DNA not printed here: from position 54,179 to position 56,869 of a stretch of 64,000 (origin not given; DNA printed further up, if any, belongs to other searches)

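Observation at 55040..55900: Eight near-perfect 105-bp tandem repeats encode the coiled-coil: a built-in length-variable module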

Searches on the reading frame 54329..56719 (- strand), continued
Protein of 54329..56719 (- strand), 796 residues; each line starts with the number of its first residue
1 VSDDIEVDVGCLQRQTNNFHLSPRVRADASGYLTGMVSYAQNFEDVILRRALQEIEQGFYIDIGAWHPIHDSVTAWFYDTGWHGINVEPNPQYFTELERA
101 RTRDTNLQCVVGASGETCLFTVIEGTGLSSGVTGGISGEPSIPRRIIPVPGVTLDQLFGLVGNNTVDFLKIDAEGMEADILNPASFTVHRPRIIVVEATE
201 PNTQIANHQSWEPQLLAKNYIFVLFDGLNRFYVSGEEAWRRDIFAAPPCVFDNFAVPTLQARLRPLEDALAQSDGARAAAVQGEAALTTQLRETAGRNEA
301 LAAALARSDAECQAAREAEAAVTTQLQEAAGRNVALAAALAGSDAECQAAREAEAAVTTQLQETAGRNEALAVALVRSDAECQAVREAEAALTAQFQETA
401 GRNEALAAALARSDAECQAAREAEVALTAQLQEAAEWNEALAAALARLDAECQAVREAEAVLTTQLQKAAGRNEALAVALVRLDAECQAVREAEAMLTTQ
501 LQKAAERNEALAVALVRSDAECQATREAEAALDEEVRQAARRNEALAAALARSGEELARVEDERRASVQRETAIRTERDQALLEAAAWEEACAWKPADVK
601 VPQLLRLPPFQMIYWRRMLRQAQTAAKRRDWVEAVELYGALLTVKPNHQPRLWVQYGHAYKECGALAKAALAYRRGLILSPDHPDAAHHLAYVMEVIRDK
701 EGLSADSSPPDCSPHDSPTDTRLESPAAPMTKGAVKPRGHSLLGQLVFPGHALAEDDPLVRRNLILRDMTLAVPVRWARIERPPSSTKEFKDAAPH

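Call 22: find_encoding_contigs(protein=P0013, flank=10000, max_places=2)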
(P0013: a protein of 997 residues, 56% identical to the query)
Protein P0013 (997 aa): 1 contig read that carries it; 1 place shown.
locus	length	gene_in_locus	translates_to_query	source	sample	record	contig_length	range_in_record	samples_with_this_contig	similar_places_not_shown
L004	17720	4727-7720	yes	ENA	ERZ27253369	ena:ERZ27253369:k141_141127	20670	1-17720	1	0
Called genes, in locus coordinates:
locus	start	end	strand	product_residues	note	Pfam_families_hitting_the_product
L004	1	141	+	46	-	?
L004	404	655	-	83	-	-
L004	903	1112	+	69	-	PF09707:Cas_Cas2CT1978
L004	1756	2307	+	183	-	PF13546:DDE_5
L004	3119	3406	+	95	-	-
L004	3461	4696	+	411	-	PF08421:Methyltransf_13, PF13489:Methyltransf_23, PF08484:Methyltransf_14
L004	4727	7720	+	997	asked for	PF05050:Methyltransf_21, PF13428:TPR_14 (faint), PF00515:TPR_1 (faint), PF07719:TPR_2 (faint), PF13181:TPR_8 (faint), PF13414:TPR_11, PF13431:TPR_17 (faint), PF13432:TPR_16 (weak)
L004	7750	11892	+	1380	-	PF00534:Glycos_transf_1, PF13692:Glyco_trans_1_4, PF00534:Glycos_transf_1, PF13692:Glyco_trans_1_4, PF20706:GT4-conflict, PF00535:Glycos_transf_2, PF13946:DUF4214 (faint)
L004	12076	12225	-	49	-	-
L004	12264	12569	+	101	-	PF13495:Phage_int_SAM_4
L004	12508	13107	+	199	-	PF00589:Phage_integrase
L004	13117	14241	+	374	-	PF14319:Zn_Tnp_IS91, PF04986:Y2_Tnp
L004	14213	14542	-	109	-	-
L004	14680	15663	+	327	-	PF01370:Epimerase, PF16363:GDP_Man_Dehyd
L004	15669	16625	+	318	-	PF01073:3Beta_HSD (faint), PF01370:Epimerase, PF02719:Polysacc_synt_2 (faint), PF04321:RmlD_sub_bind, PF16363:GDP_Man_Dehyd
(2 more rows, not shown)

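Call 23: find_encoding_contigs(protein=P0018, flank=10000, max_places=2)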
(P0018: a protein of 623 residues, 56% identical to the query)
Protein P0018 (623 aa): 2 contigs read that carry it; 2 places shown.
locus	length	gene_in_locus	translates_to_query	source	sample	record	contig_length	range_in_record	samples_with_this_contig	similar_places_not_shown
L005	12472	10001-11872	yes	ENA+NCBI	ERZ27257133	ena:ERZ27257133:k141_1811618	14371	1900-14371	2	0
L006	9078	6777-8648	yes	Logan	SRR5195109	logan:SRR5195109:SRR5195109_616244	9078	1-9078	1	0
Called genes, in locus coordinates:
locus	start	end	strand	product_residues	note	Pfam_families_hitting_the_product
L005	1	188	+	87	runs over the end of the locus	PF02604:PhdYeFM_antitox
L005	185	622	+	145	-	-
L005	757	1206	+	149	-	PF20432:Xre-like-HTH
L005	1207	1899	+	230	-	PF08808:RES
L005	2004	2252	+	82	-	PF22513:FitA-like_RHH, PF03869:Arc (weak)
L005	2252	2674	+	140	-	PF01850:PIN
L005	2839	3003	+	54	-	-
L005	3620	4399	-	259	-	PF01061:ABC2_membrane (weak)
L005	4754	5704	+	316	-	PF13489:Methyltransf_23, PF13847:Methyltransf_31, PF08241:Methyltransf_11, PF08242:Methyltransf_12, PF13649:Methyltransf_25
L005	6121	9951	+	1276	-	PF00534:Glycos_transf_1, PF13692:Glyco_trans_1_4, PF20706:GT4-conflict, PF00534:Glycos_transf_1, PF20706:GT4-conflict, PF13692:Glyco_trans_1_4, PF00534:Glycos_transf_1, PF13692:Glyco_trans_1_4, +2 more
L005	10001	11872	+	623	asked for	PF05050:Methyltransf_21, PF13181:TPR_8 (faint)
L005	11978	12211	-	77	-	-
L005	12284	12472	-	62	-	PF13586:DDE_Tnp_1_2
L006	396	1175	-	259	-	PF01061:ABC2_membrane (weak)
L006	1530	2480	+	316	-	PF13489:Methyltransf_23, PF13847:Methyltransf_31, PF08241:Methyltransf_11, PF08242:Methyltransf_12, PF13649:Methyltransf_25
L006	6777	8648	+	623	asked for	PF05050:Methyltransf_21, PF13181:TPR_8 (faint)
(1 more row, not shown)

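Call 31: search_solved_structures(query=window:54329-56719:-, max_evalue=1)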
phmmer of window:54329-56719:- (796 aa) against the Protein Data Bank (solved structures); distinct sequences matched with E-value up to 1: 56.
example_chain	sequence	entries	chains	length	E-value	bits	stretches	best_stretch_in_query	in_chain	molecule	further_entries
9qhb_A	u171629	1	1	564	1.2e-14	56.9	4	626-690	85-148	Engineered tetratricopeptide repeat protein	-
7yeh_B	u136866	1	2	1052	4.1e-10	41.9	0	658-699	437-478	UDP-N-acetylglucosamine--peptide N-acetylglucosaminyltransferase 110 kDa subunit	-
7yea_A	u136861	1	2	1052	4.5e-10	41.7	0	658-699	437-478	UDP-N-acetylglucosamine--peptide N-acetylglucosaminyltransferase 110 kDa subunit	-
7ntf_A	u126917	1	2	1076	4.9e-10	41.6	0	658-699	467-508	Isoform 1 of UDP-N-acetylglucosamine--peptide N-acetylglucosaminyltransferase 110 kDa subu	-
9qhc_A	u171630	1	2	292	5.7e-09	38.1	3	627-691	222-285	Engineered tetratricopeptide repeat protein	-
1w3b_A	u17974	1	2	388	3.1e-08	35.6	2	634-693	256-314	UDP-N-ACETYLGLUCOSAMINE--PEPTIDE N-ACETYLGLUCOSAMINYLTRANSFERASE 110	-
8bu0_A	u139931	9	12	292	9e-08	34.1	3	626-691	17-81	Consensus tetratricopeptide repeat protein | Crystal structure of an 8-repeat consensus TPR superhelix with Zinc. | Monomer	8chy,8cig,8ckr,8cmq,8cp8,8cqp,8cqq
6eou_A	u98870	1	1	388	9.1e-08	34.1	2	634-693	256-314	UDP-N-acetylglucosamine--peptide N-acetylglucosaminyltransferase 110 kDa subunit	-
7obi_A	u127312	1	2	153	2.9e-07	32.4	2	626-693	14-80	CTPR-rv4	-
9gzg_A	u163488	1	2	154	3.9e-06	28.7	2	625-691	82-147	Engineered CTPR protein with glutamic acids for conductivity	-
3kd7_A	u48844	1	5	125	7e-06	27.9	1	627-691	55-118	CTPR390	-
1na0_A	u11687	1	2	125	1.4e-05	26.9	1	627-691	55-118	designed protein CTPR3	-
8fwd_1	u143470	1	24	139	4.8e-05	25.1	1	605-701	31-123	O43-rpxdoc-EK1_B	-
8far_A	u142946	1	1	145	0.0001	24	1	605-699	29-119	I432-1-CC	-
8cus_A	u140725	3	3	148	0.00012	23.7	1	605-698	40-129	I432-1(NaCl) Chain A | I432-1(Imd) Chain A | I432-1-X3 Chain A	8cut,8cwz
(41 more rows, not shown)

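Call 36: find_related_loci(query=A1, collection=genome_contigs, flank=10000)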
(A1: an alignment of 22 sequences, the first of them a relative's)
Query A1 (796 aa) in genome_contigs; peptide patterns used: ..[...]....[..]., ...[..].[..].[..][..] (x = any residue, [..] = any of these).
598 stretches matched a pattern (row limit reached: there are more); 357 encode a relative of the query (tblastn E <= 1e-3); the best 80 are kept; 80 distinct loci.
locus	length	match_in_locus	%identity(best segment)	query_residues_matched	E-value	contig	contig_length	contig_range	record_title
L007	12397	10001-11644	56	22-696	2e-85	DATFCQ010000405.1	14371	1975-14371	MAG TPA_asm: Stellaceae bacterium isolate SMAG_U8558 k141_1153702, whole genome shotgun sequence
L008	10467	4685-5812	40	30-383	2e-65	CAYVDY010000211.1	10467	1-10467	MAG TPA_asm: uncultured Candidatus Solibacter sp. isolate SRP302447_co4_276 genome assembly, contig: NODE_17063_length_1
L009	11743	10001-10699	50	33-263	1e-63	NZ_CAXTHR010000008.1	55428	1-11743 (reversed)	MAG: uncultured Methylobacterium sp. isolate public_SRR11456914_metawrap_bin.24 public_SRR11456914_metawrap_bin.24_8, wh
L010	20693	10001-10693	49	26-254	2e-63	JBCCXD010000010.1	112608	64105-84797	MAG: Pseudomonadota bacterium isolate P01_F01_bin.117 k141_1871305_length_112608_cov_74.8371, whole genome shotgun seque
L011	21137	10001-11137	40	22-365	6e-63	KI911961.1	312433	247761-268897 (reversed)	Microvirga lupini strain Lut6 genomic scaffold MicLut6DRAFT_MLH.125, whole genome shotgun sequence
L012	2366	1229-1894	51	36-254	2e-62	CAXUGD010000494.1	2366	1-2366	MAG TPA_asm: uncultured Acetobacteraceae bacterium isolate public_SRR14722309_metawrap_bin.2 genome assembly, contig: pu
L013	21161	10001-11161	36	30-433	2e-58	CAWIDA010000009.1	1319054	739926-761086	MAG: uncultured Acidobacteriaceae bacterium isolate MFD00822.bin.1.29 genome assembly, contig: contig_75151, whole genom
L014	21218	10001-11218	38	32-417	9e-58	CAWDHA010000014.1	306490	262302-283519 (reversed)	MAG: uncultured delta proteobacterium isolate MFD05747.bin.4.161 genome assembly, contig: contig_49028, whole genome sho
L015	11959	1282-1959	49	30-254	2e-55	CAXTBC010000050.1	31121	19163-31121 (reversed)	MAG TPA_asm: uncultured Acetobacteraceae bacterium isolate private_T1904_metawrap_bin.3 genome assembly, contig: private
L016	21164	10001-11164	39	36-423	5e-55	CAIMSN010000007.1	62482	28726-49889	MAG: uncultured Rhodospirillales bacterium isolate MJ130916B_bin-262 genome assembly, contig: bin-262:007/147, whole gen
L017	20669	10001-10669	49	36-256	2e-55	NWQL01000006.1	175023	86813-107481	Lysobacteraceae bacterium NML91-0213 NML91-0213_6, whole genome shotgun sequence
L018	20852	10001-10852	42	26-306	5e-55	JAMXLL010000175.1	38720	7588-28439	MAG: Candidatus Binataceae bacterium isolate Bin.006_Pasture k127_5233808, whole genome shotgun sequence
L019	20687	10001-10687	44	36-261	2e-54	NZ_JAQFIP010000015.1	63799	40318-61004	Ereboglobus sp. PH5-10 Ga0505179_15, whole genome shotgun sequence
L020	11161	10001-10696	46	26-254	1e-54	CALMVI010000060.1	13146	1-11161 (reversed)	MAG TPA_asm: uncultured Acetobacteraceae bacterium isolate SRR13685123_bin.3_CONCOCT_v1.1_MAG genome assembly, contig: N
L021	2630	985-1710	45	11-254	3e-55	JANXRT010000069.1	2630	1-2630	MAG: Acetobacteraceae bacterium isolate 336R_metabat_323 336R_k141_2474813, whole genome shotgun sequence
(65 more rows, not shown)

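Call 41: search_protein_families(library=ncbifam, proteins=[window:54329-56719:-], max_evalue=0.01)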
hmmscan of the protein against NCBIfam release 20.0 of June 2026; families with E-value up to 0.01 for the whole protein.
window:54329-56719:- (796 aa): 3 families
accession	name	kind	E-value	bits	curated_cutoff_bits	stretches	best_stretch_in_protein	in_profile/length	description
TIGR01444.1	fkbM_fam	subfamily_domain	2.6e-17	63.6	37.7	1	60-194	2-138/143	FkbM family methyltransferase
TIGR02168.1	SMC_prok_B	equivalog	0.00019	19.3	567.35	1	342-586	236-480/1181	chromosome segregation protein SMC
TIGR02169.1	SMC_prok_A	equivalog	0.00087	17.1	729.4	1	292-574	227-510/1165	chromosome segregation protein SMC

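Call 45: predict_structure(alignment_id=A1)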
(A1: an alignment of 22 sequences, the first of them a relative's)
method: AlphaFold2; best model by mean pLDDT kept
length: 796 residues; sequences in the alignment: 22
mean_pLDDT: 68.2   pTM: 0.36
mean pLDDT of the five models: 68.2, 66.3, 65.8, 65.2, 63.7
residues with pLDDT >= 90: 124; 70-90: 323; 50-70: 173; < 50: 176
segments of 3 or more residues with pLDDT < 50: 1-27, 29-41, 250-261, 328-340, 483-485, 703-796
pLDDT, mean of each block of 10 residues (from residue 1): 34 35 40 38 71 79 79 69 90 88 91 82 74 55 81 93 91 87 90 90 79 94 86 89 67 45 64 71 75 73 67 56 49 46 54 64 70 71 72 69 71 75 74 71 72 75 65 51 51 60 60 66 77 78 70 64 72 78 79 74 70 85 94 92 83 94 92 91 87 85 42 32 30 30 35 40 44 37 39 39
secondary structure, 60 per line:
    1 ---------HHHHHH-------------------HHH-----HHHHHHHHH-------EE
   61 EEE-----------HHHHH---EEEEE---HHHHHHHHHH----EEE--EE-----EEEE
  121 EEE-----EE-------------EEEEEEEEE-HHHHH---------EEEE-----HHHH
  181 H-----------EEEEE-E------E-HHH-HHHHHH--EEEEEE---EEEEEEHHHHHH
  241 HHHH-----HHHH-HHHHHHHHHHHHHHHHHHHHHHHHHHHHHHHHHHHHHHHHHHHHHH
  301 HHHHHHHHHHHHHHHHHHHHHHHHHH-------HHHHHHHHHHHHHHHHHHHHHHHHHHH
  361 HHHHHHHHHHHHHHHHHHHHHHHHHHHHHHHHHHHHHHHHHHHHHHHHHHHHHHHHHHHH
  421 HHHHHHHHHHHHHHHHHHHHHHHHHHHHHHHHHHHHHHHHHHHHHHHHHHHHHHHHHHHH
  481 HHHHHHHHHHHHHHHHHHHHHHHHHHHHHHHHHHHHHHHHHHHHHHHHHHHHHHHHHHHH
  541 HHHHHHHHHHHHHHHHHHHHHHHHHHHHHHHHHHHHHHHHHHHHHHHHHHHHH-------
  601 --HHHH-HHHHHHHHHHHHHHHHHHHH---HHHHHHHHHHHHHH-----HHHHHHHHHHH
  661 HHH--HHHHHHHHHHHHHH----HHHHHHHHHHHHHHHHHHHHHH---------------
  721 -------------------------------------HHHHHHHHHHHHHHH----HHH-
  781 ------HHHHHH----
elements in order (helices of 4 or more, strands of 3 or more residues): H10-15 H43-51 E59-63 H75-79 E83-87 H91-100 E105-107 E117-123 E144-152 H154-158 E168-171 H177-181 E193-197 H212-217 E220-225 E229-234 H235-244 H250-253 H255-326 H334-593 H603-606 H608-627 H631-644 H650-663 H666-679 H684-705 H758-772 H787-792
